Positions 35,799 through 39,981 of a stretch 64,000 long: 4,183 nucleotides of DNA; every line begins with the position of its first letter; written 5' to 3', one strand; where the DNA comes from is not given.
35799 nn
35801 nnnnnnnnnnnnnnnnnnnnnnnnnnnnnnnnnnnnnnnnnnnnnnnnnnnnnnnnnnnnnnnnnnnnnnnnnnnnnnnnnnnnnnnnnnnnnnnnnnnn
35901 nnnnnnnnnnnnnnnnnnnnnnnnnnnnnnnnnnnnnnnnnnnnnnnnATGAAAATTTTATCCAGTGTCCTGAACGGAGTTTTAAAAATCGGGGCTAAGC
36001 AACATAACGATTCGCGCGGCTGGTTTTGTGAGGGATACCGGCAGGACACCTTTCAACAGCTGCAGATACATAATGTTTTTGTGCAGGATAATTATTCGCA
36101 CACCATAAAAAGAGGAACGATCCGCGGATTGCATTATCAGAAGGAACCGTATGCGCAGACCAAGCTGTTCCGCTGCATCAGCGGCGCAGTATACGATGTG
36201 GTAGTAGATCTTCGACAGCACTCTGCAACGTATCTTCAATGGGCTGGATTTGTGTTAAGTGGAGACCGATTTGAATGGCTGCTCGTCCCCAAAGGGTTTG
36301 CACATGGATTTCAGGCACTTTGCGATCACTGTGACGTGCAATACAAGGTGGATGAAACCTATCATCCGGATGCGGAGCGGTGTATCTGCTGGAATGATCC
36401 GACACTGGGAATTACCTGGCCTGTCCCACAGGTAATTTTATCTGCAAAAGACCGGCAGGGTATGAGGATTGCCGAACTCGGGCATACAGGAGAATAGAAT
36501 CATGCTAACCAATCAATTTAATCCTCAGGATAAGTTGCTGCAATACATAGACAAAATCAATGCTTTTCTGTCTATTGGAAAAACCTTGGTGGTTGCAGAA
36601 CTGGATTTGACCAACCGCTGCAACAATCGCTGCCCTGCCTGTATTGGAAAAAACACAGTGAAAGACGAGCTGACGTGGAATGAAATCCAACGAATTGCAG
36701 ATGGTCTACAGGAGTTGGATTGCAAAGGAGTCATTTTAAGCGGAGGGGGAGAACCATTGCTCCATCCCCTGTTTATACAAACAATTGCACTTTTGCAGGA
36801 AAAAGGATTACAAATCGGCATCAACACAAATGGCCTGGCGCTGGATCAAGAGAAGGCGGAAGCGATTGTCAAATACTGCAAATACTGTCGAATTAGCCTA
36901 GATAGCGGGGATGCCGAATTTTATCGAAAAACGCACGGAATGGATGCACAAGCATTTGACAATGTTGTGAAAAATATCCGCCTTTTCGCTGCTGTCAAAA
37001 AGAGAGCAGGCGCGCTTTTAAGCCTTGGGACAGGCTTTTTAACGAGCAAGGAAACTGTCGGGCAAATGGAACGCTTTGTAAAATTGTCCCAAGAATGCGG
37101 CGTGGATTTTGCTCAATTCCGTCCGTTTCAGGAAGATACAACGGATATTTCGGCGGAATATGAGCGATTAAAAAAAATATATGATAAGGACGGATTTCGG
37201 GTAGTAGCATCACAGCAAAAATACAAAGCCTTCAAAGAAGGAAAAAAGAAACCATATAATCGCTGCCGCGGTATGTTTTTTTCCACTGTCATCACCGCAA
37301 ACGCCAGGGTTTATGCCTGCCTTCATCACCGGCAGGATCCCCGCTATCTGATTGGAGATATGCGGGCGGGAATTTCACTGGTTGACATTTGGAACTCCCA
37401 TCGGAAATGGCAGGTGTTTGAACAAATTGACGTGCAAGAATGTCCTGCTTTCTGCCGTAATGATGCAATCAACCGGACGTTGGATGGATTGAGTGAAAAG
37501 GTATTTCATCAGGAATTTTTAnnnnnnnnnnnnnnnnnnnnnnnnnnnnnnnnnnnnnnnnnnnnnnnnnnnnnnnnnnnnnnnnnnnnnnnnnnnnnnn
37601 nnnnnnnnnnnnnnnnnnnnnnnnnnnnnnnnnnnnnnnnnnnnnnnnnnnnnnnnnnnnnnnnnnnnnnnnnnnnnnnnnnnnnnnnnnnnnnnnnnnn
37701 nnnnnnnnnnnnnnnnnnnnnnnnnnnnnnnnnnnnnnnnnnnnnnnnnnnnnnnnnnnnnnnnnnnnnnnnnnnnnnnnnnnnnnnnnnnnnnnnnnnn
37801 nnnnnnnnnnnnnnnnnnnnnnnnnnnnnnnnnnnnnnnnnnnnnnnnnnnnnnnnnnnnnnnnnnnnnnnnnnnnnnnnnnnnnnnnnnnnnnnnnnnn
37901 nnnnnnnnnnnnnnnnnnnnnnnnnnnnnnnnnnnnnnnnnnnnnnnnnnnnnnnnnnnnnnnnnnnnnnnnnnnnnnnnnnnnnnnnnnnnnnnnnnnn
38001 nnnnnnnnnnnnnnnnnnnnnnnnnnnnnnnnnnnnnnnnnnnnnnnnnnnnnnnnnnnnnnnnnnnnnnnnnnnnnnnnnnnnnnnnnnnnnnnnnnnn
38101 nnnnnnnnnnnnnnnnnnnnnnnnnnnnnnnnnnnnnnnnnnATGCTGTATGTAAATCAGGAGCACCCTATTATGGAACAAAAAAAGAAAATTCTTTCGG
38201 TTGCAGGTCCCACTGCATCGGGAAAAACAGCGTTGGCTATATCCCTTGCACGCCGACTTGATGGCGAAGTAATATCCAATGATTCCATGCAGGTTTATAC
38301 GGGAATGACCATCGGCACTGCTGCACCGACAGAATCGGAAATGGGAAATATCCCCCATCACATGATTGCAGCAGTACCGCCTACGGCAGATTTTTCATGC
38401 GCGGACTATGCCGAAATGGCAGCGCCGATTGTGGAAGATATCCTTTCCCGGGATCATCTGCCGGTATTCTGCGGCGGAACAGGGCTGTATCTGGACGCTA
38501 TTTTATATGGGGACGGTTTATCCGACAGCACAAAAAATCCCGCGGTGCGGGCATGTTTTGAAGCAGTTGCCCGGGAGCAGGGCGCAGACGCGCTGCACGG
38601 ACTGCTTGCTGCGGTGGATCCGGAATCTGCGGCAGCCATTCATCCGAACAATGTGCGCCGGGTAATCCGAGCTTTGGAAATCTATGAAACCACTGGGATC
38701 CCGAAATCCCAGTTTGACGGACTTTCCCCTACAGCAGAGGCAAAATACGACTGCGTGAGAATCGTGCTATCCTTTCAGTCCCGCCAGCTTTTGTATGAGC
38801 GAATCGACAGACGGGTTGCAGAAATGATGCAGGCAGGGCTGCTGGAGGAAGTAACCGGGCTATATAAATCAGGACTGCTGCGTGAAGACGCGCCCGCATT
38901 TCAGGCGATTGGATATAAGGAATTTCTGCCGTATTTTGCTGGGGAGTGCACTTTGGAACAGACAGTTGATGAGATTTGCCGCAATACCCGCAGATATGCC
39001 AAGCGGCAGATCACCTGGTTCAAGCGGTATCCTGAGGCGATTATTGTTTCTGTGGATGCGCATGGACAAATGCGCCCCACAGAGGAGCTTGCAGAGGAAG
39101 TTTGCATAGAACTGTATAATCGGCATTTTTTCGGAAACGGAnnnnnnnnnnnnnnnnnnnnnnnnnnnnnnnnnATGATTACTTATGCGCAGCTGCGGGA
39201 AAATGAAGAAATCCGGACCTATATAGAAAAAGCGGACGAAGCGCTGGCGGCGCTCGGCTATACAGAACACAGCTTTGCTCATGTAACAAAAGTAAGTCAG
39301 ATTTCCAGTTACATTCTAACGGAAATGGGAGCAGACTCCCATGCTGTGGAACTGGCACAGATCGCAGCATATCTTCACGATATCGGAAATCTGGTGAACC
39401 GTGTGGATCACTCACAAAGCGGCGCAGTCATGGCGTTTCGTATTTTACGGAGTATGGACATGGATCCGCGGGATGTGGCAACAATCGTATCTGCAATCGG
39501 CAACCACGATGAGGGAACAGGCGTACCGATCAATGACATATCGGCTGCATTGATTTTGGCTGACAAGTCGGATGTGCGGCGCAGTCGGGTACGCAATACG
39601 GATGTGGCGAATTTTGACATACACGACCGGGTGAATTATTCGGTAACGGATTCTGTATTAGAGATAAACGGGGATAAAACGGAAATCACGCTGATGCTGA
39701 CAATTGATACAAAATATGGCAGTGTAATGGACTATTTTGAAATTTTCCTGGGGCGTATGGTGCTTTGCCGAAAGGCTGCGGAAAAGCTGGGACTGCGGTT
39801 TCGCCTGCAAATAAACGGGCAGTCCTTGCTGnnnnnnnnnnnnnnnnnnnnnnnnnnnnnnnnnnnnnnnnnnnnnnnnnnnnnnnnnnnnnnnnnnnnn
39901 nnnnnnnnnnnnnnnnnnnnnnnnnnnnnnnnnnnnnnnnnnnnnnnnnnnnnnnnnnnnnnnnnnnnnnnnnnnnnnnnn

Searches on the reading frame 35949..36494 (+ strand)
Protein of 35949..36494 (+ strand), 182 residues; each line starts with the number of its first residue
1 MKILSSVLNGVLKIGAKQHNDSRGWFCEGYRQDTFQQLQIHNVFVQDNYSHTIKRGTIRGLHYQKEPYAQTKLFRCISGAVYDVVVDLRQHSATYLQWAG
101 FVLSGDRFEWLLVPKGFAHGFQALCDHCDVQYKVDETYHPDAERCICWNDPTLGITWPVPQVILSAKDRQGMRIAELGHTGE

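Call 11: search_protein_families(library=pfam, proteins=[window:35949-36494:+], max_evalue=0.001)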
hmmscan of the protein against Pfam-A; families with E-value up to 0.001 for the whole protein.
window:35949-36494:+ (182 aa): 1 family
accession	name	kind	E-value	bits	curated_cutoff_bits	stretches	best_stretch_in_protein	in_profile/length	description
PF00908.23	dTDP_sugar_isom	-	1.5e-63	214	27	1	8-175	4-167/168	dTDP-4-dehydrorhamnose 3,5-epimerase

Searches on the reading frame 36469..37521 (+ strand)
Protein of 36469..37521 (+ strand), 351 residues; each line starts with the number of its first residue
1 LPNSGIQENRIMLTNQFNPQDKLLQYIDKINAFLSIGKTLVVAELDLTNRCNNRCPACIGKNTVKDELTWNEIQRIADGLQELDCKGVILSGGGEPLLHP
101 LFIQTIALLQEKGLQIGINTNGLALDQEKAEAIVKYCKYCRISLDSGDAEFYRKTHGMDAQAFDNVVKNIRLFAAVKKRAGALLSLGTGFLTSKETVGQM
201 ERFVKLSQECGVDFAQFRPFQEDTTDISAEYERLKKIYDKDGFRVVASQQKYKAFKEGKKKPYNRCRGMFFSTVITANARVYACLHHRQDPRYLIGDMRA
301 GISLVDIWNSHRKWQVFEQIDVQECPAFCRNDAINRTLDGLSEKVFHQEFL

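Call 11: search_protein_families(library=pfam, proteins=[window:36469-37521:+], max_evalue=0.001)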
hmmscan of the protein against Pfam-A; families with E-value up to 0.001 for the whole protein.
window:36469-37521:+ (351 aa): 2 families
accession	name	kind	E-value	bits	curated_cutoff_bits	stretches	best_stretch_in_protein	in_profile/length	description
PF04055.27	Radical_SAM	-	2.9e-19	70.3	29.5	1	47-183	3-144/166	Radical SAM superfamily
PF13186.11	SPASM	-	2.5e-05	24.9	21.5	1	266-330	1-64/67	Iron-sulfur cluster-binding domain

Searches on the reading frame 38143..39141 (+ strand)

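Call 11: search_protein_families(library=pfam, proteins=[window:38143-39141:+], max_evalue=0.001)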
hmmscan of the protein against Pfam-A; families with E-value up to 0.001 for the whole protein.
window:38143-39141:+ (333 aa): 2 families
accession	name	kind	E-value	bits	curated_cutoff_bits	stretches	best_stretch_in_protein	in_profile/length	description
PF01715.23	IPPT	-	3.5e-85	286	23.6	1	50-295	1-242/243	IPP transferase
PF01745.22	IPT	-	1.8e-09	37.8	20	1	17-68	3-54/233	Isopentenyl transferase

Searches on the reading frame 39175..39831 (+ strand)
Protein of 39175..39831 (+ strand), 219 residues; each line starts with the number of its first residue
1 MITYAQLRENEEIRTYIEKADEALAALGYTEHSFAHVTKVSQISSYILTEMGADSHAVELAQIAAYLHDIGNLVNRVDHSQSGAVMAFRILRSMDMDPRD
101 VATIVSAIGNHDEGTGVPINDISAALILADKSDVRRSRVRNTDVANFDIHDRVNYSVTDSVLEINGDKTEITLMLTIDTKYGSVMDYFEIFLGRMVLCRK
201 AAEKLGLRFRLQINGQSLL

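Call 12: search_protein_families(library=pfam, proteins=[window:39175-39831:+], max_evalue=0.001)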
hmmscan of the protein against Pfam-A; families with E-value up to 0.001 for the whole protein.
window:39175-39831:+ (219 aa): 1 family
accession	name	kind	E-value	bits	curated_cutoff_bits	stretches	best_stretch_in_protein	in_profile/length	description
PF01966.28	HD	-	8.2e-08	33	22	1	34-115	2-92/116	HD domain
